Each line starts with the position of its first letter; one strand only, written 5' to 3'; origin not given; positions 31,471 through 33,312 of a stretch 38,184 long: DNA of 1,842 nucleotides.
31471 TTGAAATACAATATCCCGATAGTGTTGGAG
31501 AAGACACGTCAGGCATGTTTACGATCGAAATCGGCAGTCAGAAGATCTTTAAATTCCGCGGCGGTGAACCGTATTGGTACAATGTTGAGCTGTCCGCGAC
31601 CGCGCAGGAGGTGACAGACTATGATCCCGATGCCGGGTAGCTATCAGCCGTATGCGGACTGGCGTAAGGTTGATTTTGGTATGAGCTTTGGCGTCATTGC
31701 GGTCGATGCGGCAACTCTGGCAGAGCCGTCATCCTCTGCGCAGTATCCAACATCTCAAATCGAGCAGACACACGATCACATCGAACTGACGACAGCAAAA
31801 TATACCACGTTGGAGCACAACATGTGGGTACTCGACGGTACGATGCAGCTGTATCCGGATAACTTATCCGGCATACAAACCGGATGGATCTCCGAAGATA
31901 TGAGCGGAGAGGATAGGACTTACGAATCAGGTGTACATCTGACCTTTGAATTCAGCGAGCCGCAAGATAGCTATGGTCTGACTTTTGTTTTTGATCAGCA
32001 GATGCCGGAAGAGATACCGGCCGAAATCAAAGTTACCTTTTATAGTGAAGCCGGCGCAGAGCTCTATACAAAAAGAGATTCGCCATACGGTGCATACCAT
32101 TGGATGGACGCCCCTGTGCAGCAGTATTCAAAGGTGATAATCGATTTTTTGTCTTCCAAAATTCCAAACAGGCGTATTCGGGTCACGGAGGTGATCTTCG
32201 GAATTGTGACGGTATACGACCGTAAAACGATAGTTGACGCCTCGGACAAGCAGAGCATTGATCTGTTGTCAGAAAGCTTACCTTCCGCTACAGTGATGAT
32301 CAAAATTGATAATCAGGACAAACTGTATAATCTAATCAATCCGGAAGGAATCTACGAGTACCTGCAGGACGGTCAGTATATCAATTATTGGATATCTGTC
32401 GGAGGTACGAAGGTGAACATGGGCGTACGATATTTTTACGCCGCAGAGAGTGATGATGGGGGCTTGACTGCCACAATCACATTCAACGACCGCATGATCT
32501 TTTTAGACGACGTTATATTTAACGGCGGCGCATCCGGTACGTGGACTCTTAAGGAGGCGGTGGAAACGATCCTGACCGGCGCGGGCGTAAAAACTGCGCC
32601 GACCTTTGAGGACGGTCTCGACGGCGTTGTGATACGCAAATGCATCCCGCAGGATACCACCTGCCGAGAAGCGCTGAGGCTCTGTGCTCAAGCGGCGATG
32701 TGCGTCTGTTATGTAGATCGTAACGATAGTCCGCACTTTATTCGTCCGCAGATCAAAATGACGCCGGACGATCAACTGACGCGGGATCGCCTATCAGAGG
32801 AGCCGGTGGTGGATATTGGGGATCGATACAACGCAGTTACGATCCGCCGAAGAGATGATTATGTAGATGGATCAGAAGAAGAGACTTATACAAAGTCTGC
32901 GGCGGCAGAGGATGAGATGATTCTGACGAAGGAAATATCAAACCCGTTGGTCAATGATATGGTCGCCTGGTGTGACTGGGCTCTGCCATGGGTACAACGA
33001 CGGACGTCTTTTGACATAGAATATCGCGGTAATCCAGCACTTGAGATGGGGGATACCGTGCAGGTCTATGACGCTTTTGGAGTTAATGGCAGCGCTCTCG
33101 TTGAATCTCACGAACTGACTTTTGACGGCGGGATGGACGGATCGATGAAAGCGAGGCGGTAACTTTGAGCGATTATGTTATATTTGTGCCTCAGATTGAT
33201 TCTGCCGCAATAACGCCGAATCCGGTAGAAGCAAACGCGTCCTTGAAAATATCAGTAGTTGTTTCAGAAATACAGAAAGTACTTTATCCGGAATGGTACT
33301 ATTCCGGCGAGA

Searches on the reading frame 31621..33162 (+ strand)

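Call 78: search_protein_families(library=phrogs, proteins=[window:31621-33162:+], max_evalue=0.00001)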
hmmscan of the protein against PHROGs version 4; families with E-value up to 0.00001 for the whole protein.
window:31621-33162:+ (513 aa): 2 families
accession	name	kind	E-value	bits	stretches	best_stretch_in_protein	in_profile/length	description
phrog_13879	-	unknown function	1.8e-78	265.2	1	11-512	13-544/571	-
phrog_6616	-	tail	1.1e-06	27.9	0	265-369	104-203/991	tail protein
